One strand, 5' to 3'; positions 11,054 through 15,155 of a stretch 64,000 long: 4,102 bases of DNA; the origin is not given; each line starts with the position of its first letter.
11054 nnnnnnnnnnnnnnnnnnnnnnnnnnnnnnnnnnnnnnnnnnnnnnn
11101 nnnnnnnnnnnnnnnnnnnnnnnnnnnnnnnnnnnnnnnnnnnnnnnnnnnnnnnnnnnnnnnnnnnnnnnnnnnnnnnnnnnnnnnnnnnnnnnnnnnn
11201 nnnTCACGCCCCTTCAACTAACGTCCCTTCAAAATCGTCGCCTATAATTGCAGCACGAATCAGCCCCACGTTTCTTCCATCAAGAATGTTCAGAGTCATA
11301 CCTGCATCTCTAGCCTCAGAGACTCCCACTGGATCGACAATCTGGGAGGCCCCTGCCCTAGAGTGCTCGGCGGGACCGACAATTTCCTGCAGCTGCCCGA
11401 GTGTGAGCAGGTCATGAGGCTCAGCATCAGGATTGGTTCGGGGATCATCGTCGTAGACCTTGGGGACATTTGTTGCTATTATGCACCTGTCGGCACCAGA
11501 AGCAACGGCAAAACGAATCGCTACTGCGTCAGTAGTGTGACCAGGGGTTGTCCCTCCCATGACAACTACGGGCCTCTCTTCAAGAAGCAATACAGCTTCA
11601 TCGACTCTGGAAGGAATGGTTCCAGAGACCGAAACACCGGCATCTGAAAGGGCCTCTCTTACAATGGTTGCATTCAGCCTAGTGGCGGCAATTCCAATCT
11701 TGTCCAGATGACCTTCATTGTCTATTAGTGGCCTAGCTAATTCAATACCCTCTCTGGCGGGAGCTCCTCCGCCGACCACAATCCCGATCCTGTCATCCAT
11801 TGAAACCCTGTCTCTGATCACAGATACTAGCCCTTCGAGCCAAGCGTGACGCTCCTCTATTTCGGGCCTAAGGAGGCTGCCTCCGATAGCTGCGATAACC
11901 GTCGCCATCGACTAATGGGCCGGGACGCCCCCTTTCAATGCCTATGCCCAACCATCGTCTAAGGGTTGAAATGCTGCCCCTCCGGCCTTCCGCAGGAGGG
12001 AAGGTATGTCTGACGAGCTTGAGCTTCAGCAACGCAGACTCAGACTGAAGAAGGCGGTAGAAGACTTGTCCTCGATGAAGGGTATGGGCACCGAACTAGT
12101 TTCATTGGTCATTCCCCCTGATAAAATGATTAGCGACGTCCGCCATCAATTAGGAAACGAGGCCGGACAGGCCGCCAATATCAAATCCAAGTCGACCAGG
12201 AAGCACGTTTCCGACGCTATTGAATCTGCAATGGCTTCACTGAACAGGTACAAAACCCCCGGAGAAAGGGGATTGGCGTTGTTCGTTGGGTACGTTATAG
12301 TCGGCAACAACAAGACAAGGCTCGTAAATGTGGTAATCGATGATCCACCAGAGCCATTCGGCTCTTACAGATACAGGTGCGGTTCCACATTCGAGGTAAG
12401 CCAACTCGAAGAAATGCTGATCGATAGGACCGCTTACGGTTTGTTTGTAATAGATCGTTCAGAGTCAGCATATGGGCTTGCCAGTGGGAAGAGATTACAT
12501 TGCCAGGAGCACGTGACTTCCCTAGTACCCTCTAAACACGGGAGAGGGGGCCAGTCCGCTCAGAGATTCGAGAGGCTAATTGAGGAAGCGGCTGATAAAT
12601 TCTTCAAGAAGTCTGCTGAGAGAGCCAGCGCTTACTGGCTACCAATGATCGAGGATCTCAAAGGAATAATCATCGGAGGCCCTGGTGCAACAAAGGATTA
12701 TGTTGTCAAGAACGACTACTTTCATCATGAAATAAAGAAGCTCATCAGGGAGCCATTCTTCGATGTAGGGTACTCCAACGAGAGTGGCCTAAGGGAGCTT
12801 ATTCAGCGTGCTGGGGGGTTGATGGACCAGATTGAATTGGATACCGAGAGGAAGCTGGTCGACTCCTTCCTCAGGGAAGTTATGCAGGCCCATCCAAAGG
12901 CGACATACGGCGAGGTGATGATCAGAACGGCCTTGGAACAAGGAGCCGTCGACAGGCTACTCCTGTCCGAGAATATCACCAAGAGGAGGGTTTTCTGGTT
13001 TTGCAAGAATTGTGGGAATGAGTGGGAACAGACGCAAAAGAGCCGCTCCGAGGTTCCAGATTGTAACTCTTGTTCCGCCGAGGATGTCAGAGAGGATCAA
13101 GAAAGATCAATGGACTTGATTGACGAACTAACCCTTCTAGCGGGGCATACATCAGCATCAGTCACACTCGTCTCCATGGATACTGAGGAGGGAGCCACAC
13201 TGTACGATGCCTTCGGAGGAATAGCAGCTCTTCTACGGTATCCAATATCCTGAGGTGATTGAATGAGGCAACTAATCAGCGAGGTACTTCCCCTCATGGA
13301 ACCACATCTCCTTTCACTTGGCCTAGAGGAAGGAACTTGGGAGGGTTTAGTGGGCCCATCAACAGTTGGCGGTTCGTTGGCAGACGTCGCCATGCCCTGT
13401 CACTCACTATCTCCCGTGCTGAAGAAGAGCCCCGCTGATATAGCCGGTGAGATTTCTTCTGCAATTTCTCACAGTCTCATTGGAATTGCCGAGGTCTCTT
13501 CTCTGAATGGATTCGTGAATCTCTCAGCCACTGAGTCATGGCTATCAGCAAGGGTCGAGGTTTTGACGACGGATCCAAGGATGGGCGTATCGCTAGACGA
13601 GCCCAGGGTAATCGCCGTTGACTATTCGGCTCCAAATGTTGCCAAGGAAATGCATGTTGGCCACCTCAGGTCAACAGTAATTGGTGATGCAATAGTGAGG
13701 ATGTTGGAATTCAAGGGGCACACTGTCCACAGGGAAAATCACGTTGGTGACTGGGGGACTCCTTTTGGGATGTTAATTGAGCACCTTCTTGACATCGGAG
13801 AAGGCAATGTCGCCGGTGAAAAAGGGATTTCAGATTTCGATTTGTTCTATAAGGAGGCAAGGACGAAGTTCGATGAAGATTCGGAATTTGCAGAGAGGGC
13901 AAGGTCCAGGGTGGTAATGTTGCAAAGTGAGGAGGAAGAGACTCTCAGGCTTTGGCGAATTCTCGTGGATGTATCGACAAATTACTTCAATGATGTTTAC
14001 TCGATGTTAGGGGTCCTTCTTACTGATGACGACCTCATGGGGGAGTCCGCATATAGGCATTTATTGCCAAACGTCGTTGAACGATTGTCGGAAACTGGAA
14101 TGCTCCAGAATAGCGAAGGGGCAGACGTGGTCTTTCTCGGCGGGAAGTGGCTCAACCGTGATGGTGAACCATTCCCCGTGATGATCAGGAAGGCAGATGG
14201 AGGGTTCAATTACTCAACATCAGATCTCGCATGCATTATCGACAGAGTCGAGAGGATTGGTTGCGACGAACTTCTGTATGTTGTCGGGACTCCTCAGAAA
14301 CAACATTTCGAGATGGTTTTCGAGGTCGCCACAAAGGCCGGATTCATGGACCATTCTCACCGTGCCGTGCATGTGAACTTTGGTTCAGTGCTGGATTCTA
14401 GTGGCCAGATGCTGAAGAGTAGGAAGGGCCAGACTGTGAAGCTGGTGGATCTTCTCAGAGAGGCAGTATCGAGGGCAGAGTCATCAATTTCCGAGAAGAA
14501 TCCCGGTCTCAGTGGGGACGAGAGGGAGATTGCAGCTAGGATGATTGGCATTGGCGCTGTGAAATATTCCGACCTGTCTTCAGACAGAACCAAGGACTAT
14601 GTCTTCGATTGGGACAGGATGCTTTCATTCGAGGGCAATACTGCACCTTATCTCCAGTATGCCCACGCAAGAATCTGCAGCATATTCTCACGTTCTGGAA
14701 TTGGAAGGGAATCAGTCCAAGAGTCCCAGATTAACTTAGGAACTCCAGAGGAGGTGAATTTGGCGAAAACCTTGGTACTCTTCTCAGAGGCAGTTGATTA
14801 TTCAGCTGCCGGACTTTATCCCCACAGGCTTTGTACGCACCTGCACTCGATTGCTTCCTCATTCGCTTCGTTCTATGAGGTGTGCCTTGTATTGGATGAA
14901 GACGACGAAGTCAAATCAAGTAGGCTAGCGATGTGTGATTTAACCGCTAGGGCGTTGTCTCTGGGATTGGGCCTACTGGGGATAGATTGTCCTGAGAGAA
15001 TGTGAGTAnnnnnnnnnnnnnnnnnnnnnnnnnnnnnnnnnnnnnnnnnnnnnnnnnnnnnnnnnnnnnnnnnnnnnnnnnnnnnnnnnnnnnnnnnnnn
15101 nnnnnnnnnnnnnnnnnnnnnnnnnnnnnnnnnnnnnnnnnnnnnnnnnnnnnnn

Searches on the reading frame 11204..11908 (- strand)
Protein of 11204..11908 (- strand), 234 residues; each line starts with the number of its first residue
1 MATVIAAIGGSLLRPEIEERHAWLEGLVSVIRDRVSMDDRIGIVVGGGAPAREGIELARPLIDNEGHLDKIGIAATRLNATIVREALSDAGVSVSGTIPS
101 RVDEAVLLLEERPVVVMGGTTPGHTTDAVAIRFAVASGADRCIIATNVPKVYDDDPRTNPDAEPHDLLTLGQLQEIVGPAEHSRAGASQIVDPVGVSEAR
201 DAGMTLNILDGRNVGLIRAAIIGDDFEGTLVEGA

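Call 58: search_protein_families(library=pfam, proteins=[window:11204-11908:-], max_evalue=0.00001)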
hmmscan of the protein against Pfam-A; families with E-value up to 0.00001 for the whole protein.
window:11204-11908:- (234 aa): 1 family
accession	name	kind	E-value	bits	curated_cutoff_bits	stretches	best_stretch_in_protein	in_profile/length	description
PF00696.33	AA_kinase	-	9.9e-26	91.3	24.9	1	3-202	2-226/234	Amino acid kinase family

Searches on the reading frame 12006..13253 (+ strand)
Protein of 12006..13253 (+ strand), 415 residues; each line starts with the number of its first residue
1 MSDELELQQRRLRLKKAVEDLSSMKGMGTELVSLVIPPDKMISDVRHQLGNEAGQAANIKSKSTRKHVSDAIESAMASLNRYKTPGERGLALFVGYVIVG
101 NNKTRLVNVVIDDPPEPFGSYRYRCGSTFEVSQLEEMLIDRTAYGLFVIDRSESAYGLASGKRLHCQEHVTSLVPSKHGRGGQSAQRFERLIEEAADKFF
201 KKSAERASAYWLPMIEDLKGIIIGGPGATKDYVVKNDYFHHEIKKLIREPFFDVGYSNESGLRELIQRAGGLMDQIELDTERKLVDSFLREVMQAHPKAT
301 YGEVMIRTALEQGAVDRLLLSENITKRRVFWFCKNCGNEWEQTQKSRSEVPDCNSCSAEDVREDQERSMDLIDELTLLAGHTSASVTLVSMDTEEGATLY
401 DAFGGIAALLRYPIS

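Call 58: search_protein_families(library=pfam, proteins=[window:12006-13253:+], max_evalue=0.00001)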
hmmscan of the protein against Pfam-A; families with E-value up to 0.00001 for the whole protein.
window:12006-13253:+ (415 aa): 5 families
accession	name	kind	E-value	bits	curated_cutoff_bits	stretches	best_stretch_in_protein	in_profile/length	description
PF03464.20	eRF1_2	-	9.6e-34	117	27.1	1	144-269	2-127/133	eRF1 domain 2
PF03465.20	eRF1_3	-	2.5e-21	76.6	25.8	1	280-414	3-106/106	eRF1 domain 3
PF03463.20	eRF1_1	-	5.1e-15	56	23.8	1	16-138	2-123/123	eRF1 domain 1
PF18859.6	acVLRF1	-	1.2e-12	48.6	27.1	1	147-269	5-124/130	Actinobacteria/chloroflexi VLRF1 release factor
PF18854.6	baeRF_family10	-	3.2e-08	34.4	27.1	1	131-231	3-105/143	Bacterial archaeo-eukaryotic release factor family 10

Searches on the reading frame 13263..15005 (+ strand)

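Call 58: search_protein_families(library=pfam, proteins=[window:13263-15005:+], max_evalue=0.00001)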
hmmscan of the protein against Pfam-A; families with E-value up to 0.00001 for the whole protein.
window:13263-15005:+ (580 aa): 2 families
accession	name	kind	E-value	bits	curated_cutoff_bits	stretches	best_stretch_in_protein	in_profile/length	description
PF00750.26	tRNA-synt_1d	-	6.3e-113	377.7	23.3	1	100-450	5-349/349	tRNA synthetases class I (R), catalytic domain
PF05746.21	DALR_1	-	2.1e-31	108.9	22.3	1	464-580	1-117/117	DALR anticodon binding domain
